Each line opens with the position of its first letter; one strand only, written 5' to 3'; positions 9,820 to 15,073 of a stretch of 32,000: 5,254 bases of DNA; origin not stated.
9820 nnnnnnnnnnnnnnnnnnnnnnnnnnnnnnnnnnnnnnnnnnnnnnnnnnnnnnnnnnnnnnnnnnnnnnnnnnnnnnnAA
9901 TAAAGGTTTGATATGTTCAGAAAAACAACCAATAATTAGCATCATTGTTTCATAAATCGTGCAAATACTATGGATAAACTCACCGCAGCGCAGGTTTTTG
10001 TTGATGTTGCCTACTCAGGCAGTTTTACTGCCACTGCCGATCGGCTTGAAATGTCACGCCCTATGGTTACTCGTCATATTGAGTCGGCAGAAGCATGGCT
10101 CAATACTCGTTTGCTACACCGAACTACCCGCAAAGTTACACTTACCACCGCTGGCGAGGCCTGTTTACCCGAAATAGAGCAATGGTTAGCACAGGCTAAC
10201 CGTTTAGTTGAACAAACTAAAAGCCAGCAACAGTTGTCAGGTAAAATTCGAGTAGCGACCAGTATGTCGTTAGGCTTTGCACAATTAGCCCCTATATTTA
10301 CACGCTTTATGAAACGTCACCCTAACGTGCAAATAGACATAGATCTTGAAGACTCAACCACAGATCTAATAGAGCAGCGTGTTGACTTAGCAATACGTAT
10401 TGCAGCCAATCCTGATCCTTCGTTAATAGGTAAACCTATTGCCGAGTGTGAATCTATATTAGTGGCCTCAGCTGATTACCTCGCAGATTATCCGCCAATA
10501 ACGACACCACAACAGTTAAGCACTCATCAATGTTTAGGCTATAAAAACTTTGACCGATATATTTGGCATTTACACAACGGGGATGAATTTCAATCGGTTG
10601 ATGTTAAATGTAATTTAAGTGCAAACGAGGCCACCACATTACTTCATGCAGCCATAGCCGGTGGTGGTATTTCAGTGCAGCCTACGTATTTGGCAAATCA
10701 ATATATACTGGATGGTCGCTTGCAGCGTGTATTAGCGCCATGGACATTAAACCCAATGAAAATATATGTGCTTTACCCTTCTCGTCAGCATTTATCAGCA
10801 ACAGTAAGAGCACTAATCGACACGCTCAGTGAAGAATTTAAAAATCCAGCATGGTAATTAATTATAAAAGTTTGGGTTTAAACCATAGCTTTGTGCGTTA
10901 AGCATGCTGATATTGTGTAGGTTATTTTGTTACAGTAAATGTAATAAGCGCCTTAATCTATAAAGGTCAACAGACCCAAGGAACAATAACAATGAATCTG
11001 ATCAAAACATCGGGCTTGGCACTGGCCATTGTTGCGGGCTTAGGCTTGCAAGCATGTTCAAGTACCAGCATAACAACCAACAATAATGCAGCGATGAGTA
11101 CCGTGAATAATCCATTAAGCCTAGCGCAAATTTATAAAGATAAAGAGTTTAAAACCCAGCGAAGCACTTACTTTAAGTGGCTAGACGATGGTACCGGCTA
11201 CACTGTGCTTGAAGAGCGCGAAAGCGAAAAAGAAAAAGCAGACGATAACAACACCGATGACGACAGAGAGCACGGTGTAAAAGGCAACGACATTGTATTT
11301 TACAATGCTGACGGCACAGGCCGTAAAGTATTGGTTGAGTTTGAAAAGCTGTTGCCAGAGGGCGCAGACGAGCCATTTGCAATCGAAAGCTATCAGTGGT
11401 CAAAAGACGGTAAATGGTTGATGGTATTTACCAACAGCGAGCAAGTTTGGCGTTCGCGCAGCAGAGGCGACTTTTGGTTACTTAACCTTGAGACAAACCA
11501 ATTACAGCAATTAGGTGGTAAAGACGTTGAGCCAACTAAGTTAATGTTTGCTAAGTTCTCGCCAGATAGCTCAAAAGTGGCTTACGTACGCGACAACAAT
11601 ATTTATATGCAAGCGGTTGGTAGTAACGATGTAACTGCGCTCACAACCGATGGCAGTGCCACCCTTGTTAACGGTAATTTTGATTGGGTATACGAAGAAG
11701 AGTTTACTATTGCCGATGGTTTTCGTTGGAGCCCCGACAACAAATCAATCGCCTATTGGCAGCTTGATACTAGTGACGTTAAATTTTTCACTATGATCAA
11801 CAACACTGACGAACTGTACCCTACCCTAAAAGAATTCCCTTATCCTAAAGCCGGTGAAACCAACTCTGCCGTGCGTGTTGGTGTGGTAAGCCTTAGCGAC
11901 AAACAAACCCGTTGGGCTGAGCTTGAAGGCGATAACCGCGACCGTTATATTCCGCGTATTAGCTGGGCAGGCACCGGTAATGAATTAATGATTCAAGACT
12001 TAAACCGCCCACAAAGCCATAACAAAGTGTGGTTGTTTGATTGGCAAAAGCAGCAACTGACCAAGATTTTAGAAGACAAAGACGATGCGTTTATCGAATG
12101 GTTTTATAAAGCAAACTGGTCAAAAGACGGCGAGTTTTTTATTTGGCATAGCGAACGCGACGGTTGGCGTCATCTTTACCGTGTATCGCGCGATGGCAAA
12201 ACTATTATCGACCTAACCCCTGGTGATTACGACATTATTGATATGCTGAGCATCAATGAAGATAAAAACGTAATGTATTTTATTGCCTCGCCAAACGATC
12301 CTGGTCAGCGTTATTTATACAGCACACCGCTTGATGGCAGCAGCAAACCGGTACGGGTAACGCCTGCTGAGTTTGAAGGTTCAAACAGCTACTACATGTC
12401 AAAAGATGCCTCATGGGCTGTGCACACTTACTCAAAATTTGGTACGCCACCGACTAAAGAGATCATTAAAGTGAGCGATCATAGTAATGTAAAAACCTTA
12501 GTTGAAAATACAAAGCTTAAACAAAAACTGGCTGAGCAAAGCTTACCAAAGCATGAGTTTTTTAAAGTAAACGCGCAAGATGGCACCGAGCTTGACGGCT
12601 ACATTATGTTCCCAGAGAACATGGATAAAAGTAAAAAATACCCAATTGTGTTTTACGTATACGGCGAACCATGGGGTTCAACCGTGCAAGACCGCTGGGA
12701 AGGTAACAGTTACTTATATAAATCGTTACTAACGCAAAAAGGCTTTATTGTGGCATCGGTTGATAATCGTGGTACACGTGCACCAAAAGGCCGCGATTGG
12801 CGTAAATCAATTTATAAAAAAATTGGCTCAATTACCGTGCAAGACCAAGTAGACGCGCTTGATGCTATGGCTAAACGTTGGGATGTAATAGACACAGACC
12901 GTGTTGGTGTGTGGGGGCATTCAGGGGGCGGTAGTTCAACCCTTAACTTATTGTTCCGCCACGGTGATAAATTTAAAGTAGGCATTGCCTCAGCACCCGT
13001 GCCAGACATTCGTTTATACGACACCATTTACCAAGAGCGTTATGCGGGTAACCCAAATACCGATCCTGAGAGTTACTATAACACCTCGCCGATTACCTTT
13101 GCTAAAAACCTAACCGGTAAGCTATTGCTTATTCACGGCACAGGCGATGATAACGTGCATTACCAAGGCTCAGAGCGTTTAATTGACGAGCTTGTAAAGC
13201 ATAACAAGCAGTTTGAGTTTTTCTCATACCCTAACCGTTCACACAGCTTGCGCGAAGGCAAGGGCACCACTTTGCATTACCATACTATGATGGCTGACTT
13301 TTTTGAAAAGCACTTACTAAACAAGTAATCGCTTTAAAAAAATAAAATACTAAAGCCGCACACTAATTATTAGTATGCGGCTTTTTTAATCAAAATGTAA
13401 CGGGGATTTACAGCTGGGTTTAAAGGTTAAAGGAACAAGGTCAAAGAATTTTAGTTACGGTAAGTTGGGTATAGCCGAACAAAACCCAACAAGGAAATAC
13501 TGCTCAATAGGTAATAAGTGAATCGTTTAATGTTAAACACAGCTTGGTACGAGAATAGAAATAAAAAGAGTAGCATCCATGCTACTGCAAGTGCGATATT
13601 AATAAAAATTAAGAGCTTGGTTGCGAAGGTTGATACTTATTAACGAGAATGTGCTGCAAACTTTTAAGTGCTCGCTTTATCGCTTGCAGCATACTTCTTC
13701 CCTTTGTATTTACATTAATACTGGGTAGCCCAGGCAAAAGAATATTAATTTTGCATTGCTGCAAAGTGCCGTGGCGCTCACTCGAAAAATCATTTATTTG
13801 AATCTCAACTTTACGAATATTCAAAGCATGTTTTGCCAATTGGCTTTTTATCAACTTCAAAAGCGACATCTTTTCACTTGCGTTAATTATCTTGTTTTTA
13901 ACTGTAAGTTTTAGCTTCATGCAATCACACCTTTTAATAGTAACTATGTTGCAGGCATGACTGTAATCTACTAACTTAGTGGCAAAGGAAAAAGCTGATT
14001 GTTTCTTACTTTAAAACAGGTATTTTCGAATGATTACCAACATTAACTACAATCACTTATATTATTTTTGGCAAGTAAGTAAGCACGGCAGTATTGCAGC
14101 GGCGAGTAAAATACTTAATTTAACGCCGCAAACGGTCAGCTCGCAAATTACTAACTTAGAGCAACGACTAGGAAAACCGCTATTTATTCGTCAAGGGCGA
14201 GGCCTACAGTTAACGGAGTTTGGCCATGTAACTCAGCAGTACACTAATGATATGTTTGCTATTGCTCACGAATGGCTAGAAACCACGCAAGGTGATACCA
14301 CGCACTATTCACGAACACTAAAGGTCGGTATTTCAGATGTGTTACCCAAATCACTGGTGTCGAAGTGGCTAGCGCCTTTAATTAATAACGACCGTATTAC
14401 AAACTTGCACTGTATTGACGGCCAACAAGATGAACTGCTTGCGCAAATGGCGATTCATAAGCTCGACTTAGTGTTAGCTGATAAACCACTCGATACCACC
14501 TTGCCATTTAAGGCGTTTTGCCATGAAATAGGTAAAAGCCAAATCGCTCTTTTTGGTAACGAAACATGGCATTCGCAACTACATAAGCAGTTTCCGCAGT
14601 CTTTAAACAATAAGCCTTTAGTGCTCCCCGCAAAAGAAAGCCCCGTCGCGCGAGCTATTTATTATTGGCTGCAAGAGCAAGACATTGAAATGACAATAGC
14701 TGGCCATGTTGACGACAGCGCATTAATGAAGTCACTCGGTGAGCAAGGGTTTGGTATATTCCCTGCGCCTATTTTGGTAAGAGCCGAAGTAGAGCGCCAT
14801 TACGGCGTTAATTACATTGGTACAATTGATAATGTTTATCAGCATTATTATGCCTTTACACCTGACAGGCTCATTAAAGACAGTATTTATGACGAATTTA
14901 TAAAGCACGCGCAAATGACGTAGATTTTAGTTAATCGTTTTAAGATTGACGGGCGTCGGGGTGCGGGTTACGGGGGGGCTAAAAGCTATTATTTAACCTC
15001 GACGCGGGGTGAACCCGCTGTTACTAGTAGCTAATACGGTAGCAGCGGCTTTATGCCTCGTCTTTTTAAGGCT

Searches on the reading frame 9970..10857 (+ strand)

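Call 7: search_protein_families(library=pfam, proteins=[window:9970-10857:+])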
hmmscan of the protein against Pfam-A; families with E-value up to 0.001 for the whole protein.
window:9970-10857:+ (295 aa): 2 families
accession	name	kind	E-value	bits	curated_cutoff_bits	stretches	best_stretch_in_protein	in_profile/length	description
PF03466.25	LysR_substrate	-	4.2e-44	150.9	28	1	87-290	2-208/209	LysR substrate binding domain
PF00126.33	HTH_1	-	2.8e-18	66.1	26.6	1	6-63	3-60/60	Bacterial regulatory helix-turn-helix protein, lysR family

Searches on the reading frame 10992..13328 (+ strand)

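Call 7: search_protein_families(library=pfam, proteins=[window:10992-13328:+])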
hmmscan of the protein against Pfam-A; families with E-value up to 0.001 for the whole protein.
window:10992-13328:+ (778 aa): 8 families
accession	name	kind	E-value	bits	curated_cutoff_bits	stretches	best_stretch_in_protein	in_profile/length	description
PF00930.27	DPPIV_N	-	2.9e-92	309.6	22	1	137-487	1-354/354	Dipeptidyl peptidase IV (DPP IV) N-terminal region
PF00326.27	Peptidase_S9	-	5.4e-48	163.7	22.6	1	578-775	8-210/213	Prolyl oligopeptidase family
PF20434.5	BD-FAE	-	4.5e-10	39.8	26.8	1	545-647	8-100/215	BD-FAE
PF12146.15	Hydrolase_4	-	9.6e-09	35.3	27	1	580-676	27-116/239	Serine aminopeptidase, S33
PF02129.25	Peptidase_S15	-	1e-05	25.8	23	1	530-689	1-147/262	X-Pro dipeptidyl-peptidase (S15 family)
PF07676.18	PD40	-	2.8e-05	24.4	20.9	0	242-255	12-25/38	WD40-like Beta Propeller Repeat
PF01738.24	DLH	-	0.00011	22.4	21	1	537-755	4-190/217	Dienelactone hydrolase family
PF00756.26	Esterase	-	0.00076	19.8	22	0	634-740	113-215/251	Putative esterase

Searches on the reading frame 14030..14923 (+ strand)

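Call 110: search_protein_families(library=pfam, proteins=[window:14030-14923:+])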
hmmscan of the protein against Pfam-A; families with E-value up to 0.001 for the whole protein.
window:14030-14923:+ (297 aa): 2 families
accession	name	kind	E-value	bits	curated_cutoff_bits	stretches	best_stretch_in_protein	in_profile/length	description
PF00126.33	HTH_1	-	3.8e-20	72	26.6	1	8-66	2-60/60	Bacterial regulatory helix-turn-helix protein, lysR family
PF03466.25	LysR_substrate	-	3.7e-11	43.2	28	1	93-280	4-190/209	LysR substrate binding domain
